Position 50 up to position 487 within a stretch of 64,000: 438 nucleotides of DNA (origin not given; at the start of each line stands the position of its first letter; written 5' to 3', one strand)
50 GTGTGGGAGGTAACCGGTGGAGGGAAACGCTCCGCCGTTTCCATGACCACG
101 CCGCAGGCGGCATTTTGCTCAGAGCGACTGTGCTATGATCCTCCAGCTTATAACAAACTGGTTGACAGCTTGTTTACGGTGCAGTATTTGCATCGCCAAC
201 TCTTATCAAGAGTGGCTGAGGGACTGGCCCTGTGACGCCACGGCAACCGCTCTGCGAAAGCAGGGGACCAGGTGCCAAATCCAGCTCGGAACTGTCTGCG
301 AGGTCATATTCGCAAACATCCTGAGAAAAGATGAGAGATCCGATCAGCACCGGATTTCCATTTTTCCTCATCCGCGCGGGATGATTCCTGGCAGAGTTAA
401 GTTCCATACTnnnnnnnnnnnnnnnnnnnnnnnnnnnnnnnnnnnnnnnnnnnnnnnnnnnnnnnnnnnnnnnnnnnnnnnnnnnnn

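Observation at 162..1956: SAM-I riboswitch controls a threonine-synthase homologue plus a GG-terminated MoaD/ThiS carrier: predicted thiocarboxylate-dependent homocysteine synthesis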

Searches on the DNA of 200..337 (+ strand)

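Call 36: build_rna_model(alignment_id=A2)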
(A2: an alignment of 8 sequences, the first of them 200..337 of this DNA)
Model R1 built from alignment A2 (8 sequences, 238 columns); structure: RNAalifold consensus.
model positions 123; base pairs 22; branch points 1; effective number of sequences 1.91; information 0.59 bits per position. Calibrated on 0.2 Mb of random sequence (short: E-values are rough).
structure used (alignment columns):
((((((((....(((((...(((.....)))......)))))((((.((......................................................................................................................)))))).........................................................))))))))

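Call 37: search_with_rna_model(model_id=R1, sources=[L003, L004, L005, L006, L007, L008, L009, L010, L011, L012, L013, L014, L015, L016, L017, L018, L019, L020, L021, L022, L023, L024, L025, L026, L027, L028, L029, L030, L031, L032, L033, L034, L035, L036, L037, L038, L039, L040, L041, L042, L043, L044, L045, L046, L047, L048, L049, L050, L051, L052, L053, L054, L055, L056, L057, L058, L059, L060, L061, L062, L063, L064, L065, L066, L067, L068, L069, L070, L071, L072, L073, L074, L075, L076, L077, L078, L079, L080, L081, L082], max_evalue=0.1)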
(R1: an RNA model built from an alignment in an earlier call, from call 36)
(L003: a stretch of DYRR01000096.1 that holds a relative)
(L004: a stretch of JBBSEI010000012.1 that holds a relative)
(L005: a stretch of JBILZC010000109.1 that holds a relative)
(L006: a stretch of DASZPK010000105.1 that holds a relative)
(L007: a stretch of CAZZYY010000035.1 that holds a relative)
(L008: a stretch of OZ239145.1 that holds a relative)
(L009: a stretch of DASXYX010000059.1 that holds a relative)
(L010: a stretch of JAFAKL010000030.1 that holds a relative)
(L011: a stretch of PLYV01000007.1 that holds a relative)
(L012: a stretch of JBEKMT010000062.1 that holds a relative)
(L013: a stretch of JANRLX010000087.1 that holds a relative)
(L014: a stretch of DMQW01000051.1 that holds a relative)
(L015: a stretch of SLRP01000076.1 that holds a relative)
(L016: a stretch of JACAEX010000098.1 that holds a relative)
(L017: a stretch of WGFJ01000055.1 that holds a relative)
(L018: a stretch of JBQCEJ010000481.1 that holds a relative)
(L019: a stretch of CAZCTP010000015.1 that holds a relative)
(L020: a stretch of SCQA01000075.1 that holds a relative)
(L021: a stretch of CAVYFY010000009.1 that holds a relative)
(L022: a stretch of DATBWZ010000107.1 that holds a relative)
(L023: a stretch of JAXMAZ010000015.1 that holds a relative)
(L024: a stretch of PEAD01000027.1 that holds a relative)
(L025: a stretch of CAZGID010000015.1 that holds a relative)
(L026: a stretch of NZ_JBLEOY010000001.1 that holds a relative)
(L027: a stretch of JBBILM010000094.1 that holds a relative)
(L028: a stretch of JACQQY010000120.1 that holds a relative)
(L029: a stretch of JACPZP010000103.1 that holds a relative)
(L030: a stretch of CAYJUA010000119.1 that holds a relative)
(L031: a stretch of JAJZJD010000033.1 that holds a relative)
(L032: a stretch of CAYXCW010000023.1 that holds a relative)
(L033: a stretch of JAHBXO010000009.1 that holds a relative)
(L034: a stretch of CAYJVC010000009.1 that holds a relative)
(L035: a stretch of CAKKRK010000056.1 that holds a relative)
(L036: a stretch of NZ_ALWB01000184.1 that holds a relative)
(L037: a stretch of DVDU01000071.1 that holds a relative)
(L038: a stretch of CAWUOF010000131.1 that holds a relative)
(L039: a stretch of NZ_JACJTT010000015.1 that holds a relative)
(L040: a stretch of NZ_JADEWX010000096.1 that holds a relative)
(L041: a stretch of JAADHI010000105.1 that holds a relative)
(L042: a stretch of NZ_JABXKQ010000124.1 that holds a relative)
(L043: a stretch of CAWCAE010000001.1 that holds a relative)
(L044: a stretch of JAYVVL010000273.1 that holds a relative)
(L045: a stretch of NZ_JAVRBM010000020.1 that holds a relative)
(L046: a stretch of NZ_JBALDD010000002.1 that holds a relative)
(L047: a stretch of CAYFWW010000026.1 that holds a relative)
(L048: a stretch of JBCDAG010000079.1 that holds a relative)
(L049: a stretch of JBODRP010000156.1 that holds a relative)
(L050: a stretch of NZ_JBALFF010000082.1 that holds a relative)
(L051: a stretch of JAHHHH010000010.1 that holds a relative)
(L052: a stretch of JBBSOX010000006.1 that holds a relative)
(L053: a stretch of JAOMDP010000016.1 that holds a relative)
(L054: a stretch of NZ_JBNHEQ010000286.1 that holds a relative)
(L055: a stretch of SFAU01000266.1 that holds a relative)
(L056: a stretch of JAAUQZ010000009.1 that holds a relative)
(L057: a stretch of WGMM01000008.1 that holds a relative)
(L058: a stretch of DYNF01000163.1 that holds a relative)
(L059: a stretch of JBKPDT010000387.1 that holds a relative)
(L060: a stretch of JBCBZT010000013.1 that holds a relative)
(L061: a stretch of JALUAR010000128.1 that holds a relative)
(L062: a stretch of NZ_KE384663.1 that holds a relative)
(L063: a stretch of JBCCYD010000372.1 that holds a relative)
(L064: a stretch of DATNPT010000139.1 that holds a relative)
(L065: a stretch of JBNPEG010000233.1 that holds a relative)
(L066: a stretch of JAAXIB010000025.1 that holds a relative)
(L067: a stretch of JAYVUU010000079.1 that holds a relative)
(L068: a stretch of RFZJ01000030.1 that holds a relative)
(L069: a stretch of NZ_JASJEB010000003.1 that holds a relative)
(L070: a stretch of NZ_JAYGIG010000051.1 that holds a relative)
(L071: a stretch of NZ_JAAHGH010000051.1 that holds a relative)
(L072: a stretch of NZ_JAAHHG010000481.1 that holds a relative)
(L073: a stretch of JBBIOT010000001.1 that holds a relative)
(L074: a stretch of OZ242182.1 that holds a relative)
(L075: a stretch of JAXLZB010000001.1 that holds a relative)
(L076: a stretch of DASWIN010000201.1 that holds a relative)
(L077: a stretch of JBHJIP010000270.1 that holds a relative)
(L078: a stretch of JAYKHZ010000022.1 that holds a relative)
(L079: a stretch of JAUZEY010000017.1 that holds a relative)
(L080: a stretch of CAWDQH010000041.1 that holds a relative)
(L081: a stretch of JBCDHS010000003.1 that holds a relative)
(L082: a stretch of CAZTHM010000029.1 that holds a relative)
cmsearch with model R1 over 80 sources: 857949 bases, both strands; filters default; matches with E-value up to 0.1: 24.
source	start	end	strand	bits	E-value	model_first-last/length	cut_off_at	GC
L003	5757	5889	+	107.3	3.7e-24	1-123/123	no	0.65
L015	288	408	+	104.3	2.2e-23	1-123/123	no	0.56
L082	5749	5858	+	103.4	3.8e-23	1-123/123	no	0.68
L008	5757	5890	+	97.4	1.3e-21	1-123/123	no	0.57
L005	1546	1695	+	96.5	2.3e-21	1-123/123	no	0.56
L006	5760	5894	+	95.6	3.8e-21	1-123/123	no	0.59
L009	5796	5912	+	92.5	2.5e-20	1-123/123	no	0.54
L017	5812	5924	+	92.4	2.6e-20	1-123/123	no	0.58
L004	5805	5925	+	91.6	4.1e-20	1-123/123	no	0.64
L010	5802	5918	+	91.1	5.5e-20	1-123/123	no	0.58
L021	5811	5918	+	91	5.9e-20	1-123/123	no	0.56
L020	4502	4620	+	89.5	1.5e-19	1-123/123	no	0.48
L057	5684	5813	+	86.1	1.1e-18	1-123/123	no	0.57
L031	4844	4948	+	85.8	1.3e-18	1-123/123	no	0.45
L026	5808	5906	+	84.5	2.8e-18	1-123/123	no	0.47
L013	331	452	+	82.5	9.3e-18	1-123/123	no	0.52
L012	5781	5899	+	81.8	1.4e-17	1-123/123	no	0.5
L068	5764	5881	+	80.5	3.1e-17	1-123/123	no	0.56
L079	1739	1840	+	78.7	8.7e-17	1-123/123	no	0.72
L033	5755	5884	+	78.6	9.3e-17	1-123/123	no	0.6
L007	1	133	+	77.2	2.1e-16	2-123/123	5'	0.65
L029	5695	5861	+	77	2.5e-16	1-123/123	no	0.55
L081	5765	5884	+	69.2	2.5e-14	1-123/123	no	0.62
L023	5671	5823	+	69.1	2.7e-14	1-123/123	no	0.69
